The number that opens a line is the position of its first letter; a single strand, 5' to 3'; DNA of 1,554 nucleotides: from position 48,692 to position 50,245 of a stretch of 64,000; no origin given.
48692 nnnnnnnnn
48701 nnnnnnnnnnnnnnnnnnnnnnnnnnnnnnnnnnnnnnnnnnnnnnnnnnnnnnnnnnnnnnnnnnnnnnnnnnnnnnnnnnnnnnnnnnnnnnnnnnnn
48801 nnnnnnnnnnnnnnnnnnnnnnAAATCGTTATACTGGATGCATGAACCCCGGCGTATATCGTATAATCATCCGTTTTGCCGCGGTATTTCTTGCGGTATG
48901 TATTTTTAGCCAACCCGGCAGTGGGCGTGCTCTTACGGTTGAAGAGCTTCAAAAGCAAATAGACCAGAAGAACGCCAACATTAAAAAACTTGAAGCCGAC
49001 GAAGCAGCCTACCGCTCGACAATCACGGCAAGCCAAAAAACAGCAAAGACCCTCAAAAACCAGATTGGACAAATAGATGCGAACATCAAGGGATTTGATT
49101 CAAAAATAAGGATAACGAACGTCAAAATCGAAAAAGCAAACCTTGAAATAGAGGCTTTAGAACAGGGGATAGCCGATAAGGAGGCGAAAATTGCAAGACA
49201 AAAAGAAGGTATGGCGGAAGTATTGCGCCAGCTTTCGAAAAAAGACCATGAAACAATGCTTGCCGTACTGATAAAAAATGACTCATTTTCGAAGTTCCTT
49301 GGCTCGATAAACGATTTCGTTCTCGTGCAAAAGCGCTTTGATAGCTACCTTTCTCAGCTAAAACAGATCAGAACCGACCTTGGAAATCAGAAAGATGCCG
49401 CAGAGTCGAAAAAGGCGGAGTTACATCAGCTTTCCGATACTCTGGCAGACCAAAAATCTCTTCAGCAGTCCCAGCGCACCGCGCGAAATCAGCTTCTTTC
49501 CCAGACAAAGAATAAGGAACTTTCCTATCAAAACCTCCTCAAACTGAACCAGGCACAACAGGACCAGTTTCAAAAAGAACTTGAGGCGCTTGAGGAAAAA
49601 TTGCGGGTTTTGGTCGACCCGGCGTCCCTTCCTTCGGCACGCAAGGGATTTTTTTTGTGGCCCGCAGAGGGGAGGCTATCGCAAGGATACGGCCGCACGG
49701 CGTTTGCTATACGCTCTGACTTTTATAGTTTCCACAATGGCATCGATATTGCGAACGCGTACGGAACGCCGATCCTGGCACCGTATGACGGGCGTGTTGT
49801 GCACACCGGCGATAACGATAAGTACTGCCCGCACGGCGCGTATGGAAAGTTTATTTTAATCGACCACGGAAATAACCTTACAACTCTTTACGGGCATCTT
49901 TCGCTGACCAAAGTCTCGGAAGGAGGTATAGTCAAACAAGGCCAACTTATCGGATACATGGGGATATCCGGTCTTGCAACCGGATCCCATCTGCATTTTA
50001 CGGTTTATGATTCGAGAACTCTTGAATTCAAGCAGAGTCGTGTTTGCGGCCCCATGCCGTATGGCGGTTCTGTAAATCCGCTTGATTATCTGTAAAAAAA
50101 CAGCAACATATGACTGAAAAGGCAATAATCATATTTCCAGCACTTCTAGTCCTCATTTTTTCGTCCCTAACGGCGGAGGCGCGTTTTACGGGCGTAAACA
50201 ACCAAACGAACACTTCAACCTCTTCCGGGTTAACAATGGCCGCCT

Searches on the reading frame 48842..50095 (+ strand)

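Call 4: search_protein_families(library=ncbifam, proteins=[window:48842-50095:+])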
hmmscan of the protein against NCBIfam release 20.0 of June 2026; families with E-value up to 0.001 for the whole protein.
window:48842-50095:+ (417 aa): 18 families
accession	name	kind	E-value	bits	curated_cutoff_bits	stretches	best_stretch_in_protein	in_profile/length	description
NF052530.1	Heli_ShapePgp3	exception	5.2e-20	71.7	300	1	233-388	107-251/270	peptidoglycan metallopeptidase Pgp3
NF052529.1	PG_M23_Pgp6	exception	5.5e-18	64.8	600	1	296-389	333-420/452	peptidoglycan metallopeptidase Pgp6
NF052336.1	PdgHdaseHSB100310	equivalog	3.1e-17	62.9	500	1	264-389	28-142/316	peptidoglycan hydrolase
NF040883.1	amid_act_ActS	equivalog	6.8e-16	58.3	375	1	233-388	76-220/242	amidase activator ActS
NF053825.1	PdgNdpepShyA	equivalog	8.2e-16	57.7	700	1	295-388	293-380/425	peptidoglycan DD-endopeptidase ShyA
NF008652.0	PRK11649.1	equivalog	5.4e-15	55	341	1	297-390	312-399/439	murein DD-endopeptidase MepM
NF050804.1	CellDivDipMCaul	equivalog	5.5e-15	55.2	900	1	265-392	501-617/634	cell division endopeptidase DipM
NF053824.1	PdgNdpepShyC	equivalog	3.8e-14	52.4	700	1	298-387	296-379/429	peptidoglycan DD-endopeptidase ShyC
NF008644.1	PRK11637.1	equivalog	5.5e-14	51.9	270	2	268-388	261-370/385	murein hydrolase activator EnvC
NF041208.1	celldiv_DipM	equivalog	1.6e-13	50.7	740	1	271-389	298-405/419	cell division endopeptidase DipM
NF008123.1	PRK10871.1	equivalog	4.9e-11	42.6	311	1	265-388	240-349/365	murein hydrolase activator NlpD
NF053738.1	S2SprSpoIIQBc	equivalog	2.1e-10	40.7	250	1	239-388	67-210/232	stage II sporulation protein SpoIIQ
NF004799.0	PRK06148.1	subfamily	1.9e-09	36.1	1128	1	289-391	432-540/1015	hypothetical protein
NF047755.1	LIC_10271_M23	exception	9.2e-07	28.8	180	1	295-373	114-186/207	LIC_10271 family cell wall hydrolase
NF045487.1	ASRP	equivalog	2.9e-06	26.2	300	1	32-136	318-418/593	archaea-specific SMC-related protein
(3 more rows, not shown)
